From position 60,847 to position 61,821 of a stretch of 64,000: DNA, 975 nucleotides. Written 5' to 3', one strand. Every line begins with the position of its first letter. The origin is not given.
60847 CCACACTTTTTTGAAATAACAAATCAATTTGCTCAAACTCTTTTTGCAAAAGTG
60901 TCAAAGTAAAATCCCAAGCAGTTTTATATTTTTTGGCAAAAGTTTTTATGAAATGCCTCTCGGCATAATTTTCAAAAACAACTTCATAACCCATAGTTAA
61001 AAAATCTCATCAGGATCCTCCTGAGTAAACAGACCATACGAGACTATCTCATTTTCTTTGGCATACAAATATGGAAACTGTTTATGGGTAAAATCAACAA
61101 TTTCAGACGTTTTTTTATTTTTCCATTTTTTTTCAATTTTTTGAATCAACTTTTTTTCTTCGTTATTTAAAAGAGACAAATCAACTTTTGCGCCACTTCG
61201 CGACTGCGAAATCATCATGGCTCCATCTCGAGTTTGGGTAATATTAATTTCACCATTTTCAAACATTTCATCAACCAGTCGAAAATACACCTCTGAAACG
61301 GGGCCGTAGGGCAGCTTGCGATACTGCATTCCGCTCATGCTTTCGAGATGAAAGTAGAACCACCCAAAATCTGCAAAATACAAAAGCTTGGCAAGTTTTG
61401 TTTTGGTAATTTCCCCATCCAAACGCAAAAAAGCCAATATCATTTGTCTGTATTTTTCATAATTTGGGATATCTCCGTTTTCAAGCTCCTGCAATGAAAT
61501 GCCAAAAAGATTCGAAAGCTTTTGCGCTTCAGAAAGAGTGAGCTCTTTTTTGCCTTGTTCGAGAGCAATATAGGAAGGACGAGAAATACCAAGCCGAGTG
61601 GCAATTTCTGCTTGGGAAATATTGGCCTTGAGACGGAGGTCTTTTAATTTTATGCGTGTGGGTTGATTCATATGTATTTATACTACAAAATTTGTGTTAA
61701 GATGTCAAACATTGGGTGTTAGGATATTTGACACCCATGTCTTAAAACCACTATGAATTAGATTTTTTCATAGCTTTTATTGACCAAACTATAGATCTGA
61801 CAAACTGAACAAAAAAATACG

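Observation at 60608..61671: Candidate toxin-antitoxin pair: HTH-Panacea (DUF4065) antitoxin with a downstream RelE/ParE-like 128-aa protein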

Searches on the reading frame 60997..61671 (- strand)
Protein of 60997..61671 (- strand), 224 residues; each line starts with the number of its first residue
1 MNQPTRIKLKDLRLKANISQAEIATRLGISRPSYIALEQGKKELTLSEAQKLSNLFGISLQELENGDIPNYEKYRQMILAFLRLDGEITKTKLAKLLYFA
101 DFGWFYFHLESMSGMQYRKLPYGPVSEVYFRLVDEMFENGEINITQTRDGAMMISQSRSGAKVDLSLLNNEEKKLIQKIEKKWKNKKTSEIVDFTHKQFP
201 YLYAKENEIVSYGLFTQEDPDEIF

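Call 3: search_protein_families(library=pfam, proteins=[window:60997-61671:-], max_evalue=0.1)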
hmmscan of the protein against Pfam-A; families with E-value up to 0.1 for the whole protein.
window:60997-61671:- (224 aa): 10 families
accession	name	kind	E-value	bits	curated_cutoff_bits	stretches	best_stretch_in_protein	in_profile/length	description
PF13274.11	SocA_Panacea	-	9.9e-15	55.9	25.7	1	93-198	1-109/113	Antitoxin SocA-like, Panacea domain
PF01381.28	HTH_3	-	2.5e-14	53.5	23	1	9-63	1-55/55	Helix-turn-helix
PF12844.13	HTH_19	-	2.9e-10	40.4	30.2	1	8-63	3-58/64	Helix-turn-helix domain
PF13560.12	HTH_31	-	4e-07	30.7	27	1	9-64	6-62/64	Helix-turn-helix domain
PF13412.12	HTH_24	-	3.4e-06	27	21.9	1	12-32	12-32/48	Winged helix-turn-helix DNA-binding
PF13443.12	HTH_26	-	7.6e-05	23.3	22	1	8-63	1-57/63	Cro/C1-type HTH DNA-binding domain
PF13404.12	HTH_AsnC-type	-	0.01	16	27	0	15-32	15-32/42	AsnC-type helix-turn-helix domain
PF13413.12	HTH_25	-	0.019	15.2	24.6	0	9-41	2-34/62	Helix-turn-helix domain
PF13384.12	HTH_23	-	0.027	14.8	24.6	0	12-33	11-33/50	Homeodomain-like domain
PF20432.4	Xre-like-HTH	-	0.074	13.8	25.8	0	16-55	22-61/63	Antitoxin Xre-like helix-turn-helix domain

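Call 4: search_protein_families(library=ncbifam, proteins=[window:60997-61671:-], max_evalue=0.1)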
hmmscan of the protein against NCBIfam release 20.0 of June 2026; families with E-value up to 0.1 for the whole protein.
window:60997-61671:- (224 aa): 12 families
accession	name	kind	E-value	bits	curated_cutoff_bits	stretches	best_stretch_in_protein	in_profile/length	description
NF041951.1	phage_RstR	subfamily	2.8e-08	34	80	1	8-64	6-62/108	RstR family transcriptional repressor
TIGR03070.1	couple_hipB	subfamily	7.6e-06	25.8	71.65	1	9-60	7-58/58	type II toxin-antitoxin system Y4mF family antitoxin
NF007408.0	PRK09943.1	equivalog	0.00035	20.2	211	1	8-63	11-66/185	HTH-type transcriptional regulator PuuR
NF003162.0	PRK04140.1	equivalog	0.00048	19.3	263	1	8-61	130-183/317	transcriptional regulator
NF047948.1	male_kill_WMK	equivalog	0.0019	17.7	300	1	8-98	9-104/300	WO male-killing family protein Wmk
NF047745.1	SocA_antitoxin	equivalog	0.0029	17.3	190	1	83-198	16-125/176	type VI toxin-antitoxin system SocA family antitoxin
NF038139.1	Reg_Aceta_RamB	equivalog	0.0033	16.1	700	1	8-60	6-58/465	acetate metabolism transcriptional regulator RamB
NF052239.1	antitox_spr1629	equivalog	0.0076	15.4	335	1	8-182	6-169/377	spr1629 family repressor/antitoxin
TIGR02607.1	antidote_HigA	equivalog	0.015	15.2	47.7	1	17-59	20-62/81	HigA family addiction module antitoxin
NF048014.1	antitoxin_DarG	equivalog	0.027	13.8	250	1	74-182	169-265/338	type II toxin-antitoxin system antitoxin DNA ADP-ribosyl glycohydrolase DarG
NF004471.0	PRK05803.1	subfamily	0.034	13.4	252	0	13-36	192-214/235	RNA polymerase sporulation sigma factor SigK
TIGR00270.2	TIGR00270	equivalog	0.084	12.7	110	0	9-66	80-137/159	multiprotein bridging factor aMBF1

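Call 11: search_protein_families(library=padloc, proteins=[window:60997-61671:-], max_evalue=0.1)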
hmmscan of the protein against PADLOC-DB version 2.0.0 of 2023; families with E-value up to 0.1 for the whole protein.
window:60997-61671:- (224 aa): 9 families
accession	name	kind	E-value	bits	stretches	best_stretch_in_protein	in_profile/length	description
PDLC02926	HTH_VI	-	1.3e-08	33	1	9-62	6-59/92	-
PDLC03665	Control_protein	-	4.6e-08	31.2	1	8-68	12-74/77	control protein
PDLC04505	PDC-M19A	-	4e-06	24.5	1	75-211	5-128/294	-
PDLC04775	PDC-M69A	-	5.4e-06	24.9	1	15-82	18-82/113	-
PDLC03952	RmrA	-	0.00018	18.5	1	8-56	26-74/395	-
PDLC04142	capH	-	0.00046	19.2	1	2-70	4-72/103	capH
PDLC03951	RmrA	-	0.0045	14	1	8-73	12-76/400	-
PDLC03666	Control_protein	-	0.028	12.9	1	11-62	13-64/77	control protein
PDLC03949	RmrA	-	0.031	11.2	1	3-72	3-70/363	-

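Call 12: search_protein_families(library=phrogs, proteins=[window:60997-61671:-], max_evalue=0.1)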
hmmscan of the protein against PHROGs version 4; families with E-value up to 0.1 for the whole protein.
window:60997-61671:- (224 aa): 27 families (the best 25 are shown)
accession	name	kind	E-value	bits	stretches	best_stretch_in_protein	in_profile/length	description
phrog_1281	-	unknown function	2.2e-13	51.3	1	81-206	17-131/195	-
phrog_8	-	transcription regulation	5.8e-11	43.4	1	8-208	80-335/346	transcriptional regulator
phrog_3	-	transcription regulation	2.1e-10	42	1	2-90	86-168/430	transcriptional repressor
phrog_14939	-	unknown function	1.8e-09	38.3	1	86-211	20-144/313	-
phrog_4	-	transcription regulation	2.8e-08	34.1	1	6-143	140-228/400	transcriptional repressor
phrog_10390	-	unknown function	9.4e-07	29.6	1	78-206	154-275/299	-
phrog_1373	-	transcription regulation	8.5e-06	26.8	1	8-61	67-120/166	transcriptional regulator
phrog_2439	-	transcription regulation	9.5e-06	25.7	1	8-70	11-72/367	transcriptional regulator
phrog_2967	-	transcription regulation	1.3e-05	25.8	1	2-89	8-95/225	transcriptional regulator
phrog_7241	-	transcription regulation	1.5e-05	26.1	1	16-63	73-120/122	transcriptional regulator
phrog_2328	-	transcription regulation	4.4e-05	24.3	1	10-68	21-79/128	transcriptional repressor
phrog_1994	-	DNA, RNA and nucleotide metabolism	5.2e-05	24.2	1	8-68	3-63/170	DNA binding protein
phrog_2104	-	unknown function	0.00031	21.9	1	5-43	40-78/103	-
phrog_2339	-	DNA, RNA and nucleotide metabolism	0.00037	21.4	1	7-46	28-68/98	HTH DNA binding protein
phrog_1381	-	moron, auxiliary metabolic gene and host takeover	0.002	18.5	1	12-59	21-68/264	plasmid antitoxin with HTH domain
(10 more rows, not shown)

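Call 67: find_homologous_proteins(query=window:60997-61671:-, max_evalue=0.00001)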
Query window:60997-61671:- (224 aa): 2134 proteins with E <= 0.00001 among 2433 candidates; the best 120 are listed.
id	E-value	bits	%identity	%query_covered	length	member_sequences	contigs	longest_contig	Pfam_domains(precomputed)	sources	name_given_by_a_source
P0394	2.6e-142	489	100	100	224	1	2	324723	PF13412.13,PF12844.14,PF13274.12,PF01381.29,PF13560.13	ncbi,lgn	-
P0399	3.7e-140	482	97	100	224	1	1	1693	PF13412.13,PF12844.14,PF13274.12,PF01381.29,PF13560.13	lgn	-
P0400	2.6e-106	372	74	96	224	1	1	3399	PF13274.12,PF01381.29,PF13560.13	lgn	-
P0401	2.7e-106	372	76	96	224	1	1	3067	PF13412.13,PF12844.14,PF13274.12,PF01381.29,PF13560.13,PF13443.13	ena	-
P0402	1.5e-105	369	73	96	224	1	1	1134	PF12844.14,PF13274.12,PF01381.29,PF13560.13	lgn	-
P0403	1.1e-104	366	72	96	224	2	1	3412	PF13274.12,PF01381.29,PF13560.13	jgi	jgi:transcriptional regulator with XRE-family HTH domain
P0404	1.3e-104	366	77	96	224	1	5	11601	PF12844.14,PF13274.12,PF01381.29,PF13560.13,PF13443.13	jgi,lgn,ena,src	-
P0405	1.5e-104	366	72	100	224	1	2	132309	PF12844.14,PF13274.12,PF01381.29,PF13560.13,PF13443.13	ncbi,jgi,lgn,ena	ncbi:MAG: type II toxin-antitoxin system antitoxin SocA domain-containing protein [Candidatus Magasa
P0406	1.8e-104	366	71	96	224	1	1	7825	PF12844.14,PF13274.12,PF01381.29,PF24250.2,PF13560.13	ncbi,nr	ncbi:MAG: helix-turn-helix domain-containing protein [Candidatus Vogelbacteria bacterium]|nr:helix-t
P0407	3.9e-104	364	73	96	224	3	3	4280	PF12844.14,PF13274.12,PF01381.29,PF24250.2,PF13560.13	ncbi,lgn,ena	ncbi:MAG: helix-turn-helix domain-containing protein [Patescibacteria group bacterium]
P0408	1.4e-103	363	71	96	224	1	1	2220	PF13412.13,PF12844.14,PF13274.12,PF01381.29,PF13560.13,PF13443.13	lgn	-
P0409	2.7e-103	362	72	96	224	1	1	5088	PF12844.14,PF13274.12,PF01381.29,PF24250.2,PF13560.13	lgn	-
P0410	2.7e-103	362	73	96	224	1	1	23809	PF13412.13,PF12844.14,PF13274.12,PF01381.29,PF13560.13,PF13443.13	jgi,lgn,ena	-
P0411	6.1e-103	361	71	96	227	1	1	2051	PF12844.14,PF13274.12,PF01381.29,PF24250.2,PF13560.13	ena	-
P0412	9.7e-103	360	73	96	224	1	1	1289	PF12844.14,PF13274.12,PF01381.29,PF13560.13,PF13443.13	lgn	-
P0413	1.2e-102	360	74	96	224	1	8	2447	PF12844.14,PF13274.12,PF01381.29,PF13560.13,PF13443.13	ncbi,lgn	-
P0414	1.8e-102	359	73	96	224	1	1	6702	PF12844.14,PF13274.12,PF01381.29,PF13560.13,PF13443.13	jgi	jgi:transcriptional regulator with XRE-family HTH domain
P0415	2.4e-102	359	73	96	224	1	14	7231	PF12844.14,PF13274.12,PF01381.29,PF13560.13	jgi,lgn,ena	-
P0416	2.5e-102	359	73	96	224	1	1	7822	PF13412.13,PF12844.14,PF13274.12,PF01381.29,PF13560.13,PF13443.13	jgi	jgi:DNA-binding XRE family transcriptional regulator/uncharacterized phage-associated protein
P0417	2.7e-102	358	74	96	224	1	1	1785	PF12844.14,PF13274.12,PF01381.29,PF13560.13,PF13443.13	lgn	-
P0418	3.3e-102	358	70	96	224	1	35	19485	PF12844.14,PF13274.12,PF01381.29,PF13560.13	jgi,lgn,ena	-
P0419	3.6e-102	358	72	96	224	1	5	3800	PF12844.14,PF13274.12,PF01381.29,PF13560.13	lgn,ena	-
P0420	5.4e-102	357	70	96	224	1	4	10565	PF12844.14,PF13274.12,PF01381.29,PF13560.13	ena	-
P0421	1.1e-101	356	70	96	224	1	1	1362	PF12844.14,PF13274.12,PF01381.29,PF13560.13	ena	-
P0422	1.2e-101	356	72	96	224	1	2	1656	PF12844.14,PF13274.12,PF01381.29,PF13560.13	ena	-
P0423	1.2e-101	356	72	96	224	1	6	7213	PF12844.14,PF13274.12,PF01381.29,PF13560.13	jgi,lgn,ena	-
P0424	1.6e-101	356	73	96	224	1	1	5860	PF12844.14,PF13274.12,PF01381.29,PF13560.13,PF13443.13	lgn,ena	-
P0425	2.6e-101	355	72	96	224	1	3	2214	PF12844.14,PF13274.12,PF01381.29,PF13560.13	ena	-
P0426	2.6e-101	355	70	96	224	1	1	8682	PF12844.14,PF13274.12,PF01381.29,PF13560.13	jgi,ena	-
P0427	3.2e-101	355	73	96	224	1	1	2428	PF12844.14,PF13274.12,PF01381.29,PF13560.13,PF13443.13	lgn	-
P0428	3.7e-101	355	72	96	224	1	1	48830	PF12844.14,PF13274.12,PF01381.29,PF13560.13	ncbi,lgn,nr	ncbi:MAG: helix-turn-helix domain-containing protein [bacterium]|nr:helix-turn-helix domain-containi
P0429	4.9e-101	354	69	96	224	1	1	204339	PF12844.14,PF13274.12,PF01381.29,PF13560.13,PF13443.13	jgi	jgi:transcriptional regulator with XRE-family HTH domain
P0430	8.6e-101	354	69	96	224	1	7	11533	PF12844.14,PF13274.12,PF01381.29,PF13560.13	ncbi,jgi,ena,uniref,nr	ncbi:MAG: Helix-turn-helix domain protein [candidate division CPR1 bacterium GW2011_GWA2_42_17]|unir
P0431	8.7e-101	354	68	100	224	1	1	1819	PF12844.14,PF13274.12,PF01381.29,PF13560.13,PF13443.13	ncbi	-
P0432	9.3e-101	353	70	96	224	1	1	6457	PF12844.14,PF13274.12,PF01381.29,PF13560.13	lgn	-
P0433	9.4e-101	353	69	96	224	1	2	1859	PF12844.14,PF13274.12,PF01381.29,PF13560.13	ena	-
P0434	1.0e-100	353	71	96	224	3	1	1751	PF12844.14,PF13274.12,PF01381.29,PF13560.13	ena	-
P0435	1.1e-100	353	69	96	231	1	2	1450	PF12844.14,PF13274.12,PF01381.29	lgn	-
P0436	1.3e-100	353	72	96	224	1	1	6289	PF12844.14,PF13274.12,PF01381.29,PF13560.13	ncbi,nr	ncbi:MAG: DUF4065 domain-containing protein [Candidatus Vogelbacteria bacterium]|nr:DUF4065 domain-c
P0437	1.5e-100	353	69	96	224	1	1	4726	PF12844.14,PF13274.12,PF01381.29,PF13560.13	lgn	-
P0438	1.9e-100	352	69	96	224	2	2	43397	PF13274.12,PF01381.29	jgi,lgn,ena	jgi:transcriptional regulator with XRE-family HTH domain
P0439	2.1e-100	352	71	96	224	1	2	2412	PF12844.14,PF13274.12,PF01381.29,PF13560.13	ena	-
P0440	3.7e-100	351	70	96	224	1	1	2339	PF12844.14,PF13274.12,PF01381.29,PF13560.13,PF13443.13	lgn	-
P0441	4.3e-100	351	71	96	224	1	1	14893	PF12844.14,PF13274.12,PF01381.29,PF13560.13,PF13443.13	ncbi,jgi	jgi:transcriptional regulator with XRE-family HTH domain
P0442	4.3e-100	351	70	96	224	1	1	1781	PF12844.14,PF13274.12,PF01381.29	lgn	-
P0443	4.4e-100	351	70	96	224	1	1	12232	PF12844.14,PF13274.12,PF01381.29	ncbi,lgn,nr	ncbi:MAG: DUF4065 domain-containing protein [Candidatus Gribaldobacteria bacterium]|nr:DUF4065 domai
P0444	5.2e-100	351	70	96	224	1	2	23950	PF12844.14,PF13274.12,PF01381.29,PF13560.13,PF13443.13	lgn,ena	-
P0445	5.4e-100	351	76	90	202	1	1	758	PF13274.12,PF01381.29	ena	-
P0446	6.1e-100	351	69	96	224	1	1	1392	PF12844.14,PF13274.12,PF01381.29,PF13560.13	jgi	jgi:transcriptional regulator with XRE-family HTH domain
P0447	9.9e-100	350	71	96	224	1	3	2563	PF12844.14,PF13274.12,PF01381.29,PF13560.13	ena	-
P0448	1.6e-99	349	69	96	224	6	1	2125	PF12844.14,PF13274.12,PF01381.29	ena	-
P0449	1.9e-99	349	70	96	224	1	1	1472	PF12844.14,PF13274.12,PF01381.29,PF24250.2,PF13560.13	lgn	-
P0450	2.7e-99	349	71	96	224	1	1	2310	PF12844.14,PF13274.12,PF01381.29,PF13560.13,PF13443.13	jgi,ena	-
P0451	2.8e-99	349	70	96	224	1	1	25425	PF12844.14,PF13274.12,PF01381.29,PF13560.13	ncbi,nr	ncbi:MAG: DUF4065 domain-containing protein [bacterium]|nr:DUF4065 domain-containing protein [bacter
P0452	2.9e-99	349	70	96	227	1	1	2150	PF12844.14,PF13274.12,PF01381.29,PF13560.13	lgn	-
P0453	3.9e-99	348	70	96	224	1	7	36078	PF12844.14,PF13274.12,PF01381.29,PF13560.13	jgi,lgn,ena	-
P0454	5.2e-99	348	69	96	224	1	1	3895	PF12844.14,PF13274.12,PF01381.29,PF13443.13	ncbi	-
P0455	5.3e-99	348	69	96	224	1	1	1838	PF12844.14,PF13274.12,PF01381.29,PF13560.13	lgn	-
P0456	5.3e-99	348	70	97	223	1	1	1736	PF12844.14,PF20432.5,PF13274.12,PF01381.29,PF13560.13,PF13443.13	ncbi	-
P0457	5.4e-99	348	69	96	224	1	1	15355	PF12844.14,PF13274.12,PF01381.29,PF13560.13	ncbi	-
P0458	6.0e-99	348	68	96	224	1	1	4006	PF12844.14,PF13274.12,PF01381.29,PF13560.13,PF13443.13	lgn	-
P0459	6.0e-99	348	69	96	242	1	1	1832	PF12844.14,PF13274.12,PF01381.29,PF13560.13,PF13443.13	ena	-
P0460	6.5e-99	347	69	96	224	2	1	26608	PF12844.14,PF13274.12,PF01381.29,PF13560.13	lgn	-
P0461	8.0e-99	347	69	96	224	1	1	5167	PF12844.14,PF13274.12,PF01381.29,PF24250.2,PF13560.13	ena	-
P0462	8.1e-99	347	70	96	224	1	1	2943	PF12844.14,PF13274.12,PF01381.29,PF13560.13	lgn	-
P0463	8.7e-99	347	71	96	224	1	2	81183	PF12844.14,PF13274.12,PF01381.29,PF13560.13,PF13443.13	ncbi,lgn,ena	-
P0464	8.7e-99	347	67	100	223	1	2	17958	PF12844.14,PF13274.12,PF01381.29,PF13560.13,PF13443.13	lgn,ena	-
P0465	8.8e-99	347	69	96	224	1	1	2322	PF12844.14,PF13274.12,PF01381.29,PF13560.13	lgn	-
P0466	1.4e-98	346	68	96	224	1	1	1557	PF12844.14,PF13274.12,PF01381.29,PF13560.13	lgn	-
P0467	1.7e-98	346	69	96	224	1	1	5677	PF12844.14,PF13274.12,PF01381.29,PF13443.13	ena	-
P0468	2.8e-98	345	69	96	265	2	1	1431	PF12844.14,PF13274.12,PF01381.29,PF24250.2,PF13560.13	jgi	jgi:transcriptional regulator with XRE-family HTH domain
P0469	2.9e-98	345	70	96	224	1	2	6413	PF13744.13,PF12844.14,PF13274.12,PF01381.29,PF24250.2,PF13560.13,PF13443.13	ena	-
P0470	3.0e-98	345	70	96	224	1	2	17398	PF12844.14,PF13274.12,PF01381.29,PF13560.13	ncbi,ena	-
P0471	3.3e-98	345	69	96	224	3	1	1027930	PF12844.14,PF13274.12,PF01381.29,PF13560.13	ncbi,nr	ncbi:MAG: helix-turn-helix domain-containing protein [bacterium]|nr:helix-turn-helix domain-containi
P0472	3.7e-98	345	69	96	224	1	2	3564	PF12844.14,PF13274.12,PF01381.29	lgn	-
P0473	4.1e-98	345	70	96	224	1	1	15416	PF12844.14,PF13274.12,PF01381.29,PF13560.13,PF13443.13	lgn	-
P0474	4.2e-98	345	69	96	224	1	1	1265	PF12844.14,PF13274.12,PF01381.29,PF13560.13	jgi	jgi:transcriptional regulator with XRE-family HTH domain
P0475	4.9e-98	345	70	96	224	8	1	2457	PF12844.14,PF13274.12,PF01381.29,PF13560.13,PF13443.13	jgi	jgi:transcriptional regulator with XRE-family HTH domain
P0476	4.9e-98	345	70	96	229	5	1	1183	PF12844.14,PF13274.12,PF01381.29,PF13560.13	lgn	-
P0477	5.1e-98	344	70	96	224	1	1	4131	PF12844.14,PF13274.12,PF01381.29,PF13560.13,PF13443.13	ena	-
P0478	5.2e-98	344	70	96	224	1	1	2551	PF12844.14,PF13274.12,PF01381.29,PF13560.13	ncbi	-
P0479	5.7e-98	344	70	96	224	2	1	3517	PF12844.14,PF13274.12,PF01381.29,PF13443.13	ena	-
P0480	5.9e-98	344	70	96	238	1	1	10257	PF12844.14,PF13274.12,PF01381.29,PF13560.13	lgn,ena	-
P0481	5.9e-98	344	70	96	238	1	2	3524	PF12844.14,PF13274.12,PF01381.29,PF13560.13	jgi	-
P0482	7.1e-98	344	69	96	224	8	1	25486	PF12844.14,PF13274.12,PF01381.29,PF24250.2,PF13560.13,PF13443.13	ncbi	-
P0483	7.3e-98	344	70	96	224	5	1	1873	PF12844.14,PF13274.12,PF01381.29,PF13560.13,PF13443.13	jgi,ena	-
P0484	7.4e-98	344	68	96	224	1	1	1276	PF12844.14,PF13274.12,PF01381.29,PF13560.13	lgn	-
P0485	8.4e-98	344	69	96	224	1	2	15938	PF12844.14,PF13274.12,PF01381.29,PF13560.13,PF13443.13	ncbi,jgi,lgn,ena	ncbi:MAG: helix-turn-helix domain-containing protein [Candidatus Paceibacterota bacterium]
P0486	8.6e-98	344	71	96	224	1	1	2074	PF12844.14,PF13274.12,PF01381.29,PF13560.13,PF13443.13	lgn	-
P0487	9.5e-98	344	69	96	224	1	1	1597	PF12844.14,PF13274.12,PF01381.29,PF13560.13,PF13443.13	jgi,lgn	jgi:DNA-binding XRE family transcriptional regulator/uncharacterized phage-associated protein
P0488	9.6e-98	344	69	96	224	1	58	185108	PF12844.14,PF13274.12,PF01381.29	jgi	jgi:transcriptional regulator with XRE-family HTH domain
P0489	1.0e-97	343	69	96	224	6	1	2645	PF12844.14,PF13274.12,PF01381.29,PF13560.13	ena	-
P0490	1.1e-97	343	69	96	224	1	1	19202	PF12844.14,PF13274.12,PF01381.29,PF13560.13,PF13443.13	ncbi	-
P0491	1.1e-97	343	70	96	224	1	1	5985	PF12844.14,PF13274.12,PF01381.29,PF13443.13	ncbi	ncbi:MAG: type II toxin-antitoxin system antitoxin SocA domain-containing protein [bacterium]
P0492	1.1e-97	343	69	96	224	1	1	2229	PF12844.14,PF13274.12,PF01381.29,PF13560.13,PF13443.13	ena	-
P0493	1.1e-97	343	69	96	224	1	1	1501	PF12844.14,PF13274.12,PF01381.29,PF13560.13,PF13443.13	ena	-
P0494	1.1e-97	343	70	96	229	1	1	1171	PF12844.14,PF13274.12,PF01381.29,PF13443.13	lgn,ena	-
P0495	1.2e-97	343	70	97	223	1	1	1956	PF12844.14,PF20432.5,PF13274.12,PF01381.29,PF13560.13,PF13443.13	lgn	-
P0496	1.3e-97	343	70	96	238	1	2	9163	PF12844.14,PF13274.12,PF01381.29,PF13443.13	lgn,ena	-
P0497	1.3e-97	343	70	96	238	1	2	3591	PF12844.14,PF13274.12,PF01381.29,PF13443.13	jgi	-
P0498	1.5e-97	343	69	96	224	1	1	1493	PF12844.14,PF13274.12,PF01381.29,PF13560.13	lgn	-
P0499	1.5e-97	343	69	96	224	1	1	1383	PF12844.14,PF13274.12,PF01381.29,PF13560.13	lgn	-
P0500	1.5e-97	343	69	96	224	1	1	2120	PF12844.14,PF13274.12,PF01381.29,PF13560.13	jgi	-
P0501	1.5e-97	343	70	96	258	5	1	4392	PF12844.14,PF13274.12,PF01381.29,PF13560.13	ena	-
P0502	1.7e-97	343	69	96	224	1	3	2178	PF12844.14,PF13274.12,PF01381.29,PF13560.13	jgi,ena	-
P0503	2.0e-97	343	69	96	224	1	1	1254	PF12844.14,PF13274.12,PF01381.29,PF13560.13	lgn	-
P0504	2.2e-97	342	68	96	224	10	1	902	PF12844.14,PF13274.12,PF01381.29,PF24250.2,PF13560.13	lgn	-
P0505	2.2e-97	342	69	96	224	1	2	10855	PF12844.14,PF13274.12,PF01381.29,PF13560.13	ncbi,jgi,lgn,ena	-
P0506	2.4e-97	342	68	96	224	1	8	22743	PF12844.14,PF13274.12,PF01381.29,PF13443.13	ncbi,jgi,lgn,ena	-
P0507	2.4e-97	342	69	96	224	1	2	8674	PF12844.14,PF13274.12,PF01381.29,PF13560.13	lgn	-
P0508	2.8e-97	342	69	96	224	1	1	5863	PF12844.14,PF13274.12,PF01381.29,PF13443.13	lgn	-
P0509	2.8e-97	342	69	96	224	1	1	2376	PF12844.14,PF13274.12,PF01381.29,PF13560.13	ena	-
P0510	3.3e-97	342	68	96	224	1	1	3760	PF12844.14,PF13274.12,PF01381.29,PF13560.13,PF13443.13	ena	-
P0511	3.5e-97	342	69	96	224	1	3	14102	PF12844.14,PF13274.12,PF01381.29,PF13560.13,PF13443.13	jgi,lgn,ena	-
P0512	3.7e-97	342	68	96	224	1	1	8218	PF12844.14,PF13274.12,PF01381.29,PF13443.13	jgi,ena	-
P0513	3.8e-97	342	69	96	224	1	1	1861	PF12844.14,PF13274.12,PF01381.29,PF24250.2,PF13560.13,PF13443.13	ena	-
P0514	4.7e-97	341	70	96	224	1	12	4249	PF12844.14,PF13274.12,PF01381.29,PF13560.13,PF13443.13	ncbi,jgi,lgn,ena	-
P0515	4.8e-97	341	69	96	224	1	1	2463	PF12844.14,PF13274.12,PF01381.29,PF13560.13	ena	-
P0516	5.2e-97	341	68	96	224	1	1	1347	PF12844.14,PF13274.12,PF01381.29,PF13560.13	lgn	-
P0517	5.4e-97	341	69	96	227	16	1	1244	PF12844.14,PF13274.12,PF01381.29,PF24250.2,PF13560.13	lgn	-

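Call 73: predict_structure(alignment_id=A5)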
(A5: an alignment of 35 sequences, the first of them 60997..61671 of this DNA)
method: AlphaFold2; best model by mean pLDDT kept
length: 224 residues; sequences in the alignment: 35
mean_pLDDT: 64.8   pTM: 0.58
mean pLDDT of the five models: 64.8, 63.2, 62.8, 57.6, 51.4
residues with pLDDT >= 90: 21; 70-90: 93; 50-70: 43; < 50: 67
segments of 3 or more residues with pLDDT < 50: 1-6, 100-125, 190-224
pLDDT, mean of each block of 10 residues (from residue 1): 54 87 92 89 83 80 67 81 73 61 36 28 52 86 80 83 82 67 56 37 31 32 33
secondary structure, 60 per line:
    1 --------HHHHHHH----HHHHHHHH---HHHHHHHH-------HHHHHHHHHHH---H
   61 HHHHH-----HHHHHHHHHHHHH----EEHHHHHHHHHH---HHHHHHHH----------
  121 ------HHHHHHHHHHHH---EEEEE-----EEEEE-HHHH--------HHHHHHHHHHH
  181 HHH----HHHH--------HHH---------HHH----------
elements in order: H9-15 H20-27 H31-38 H46-56 H60-65 H71-83 H90-99 H103-110 H127-138 E142-146 E152-156 H158-161 H170-183 H188-191
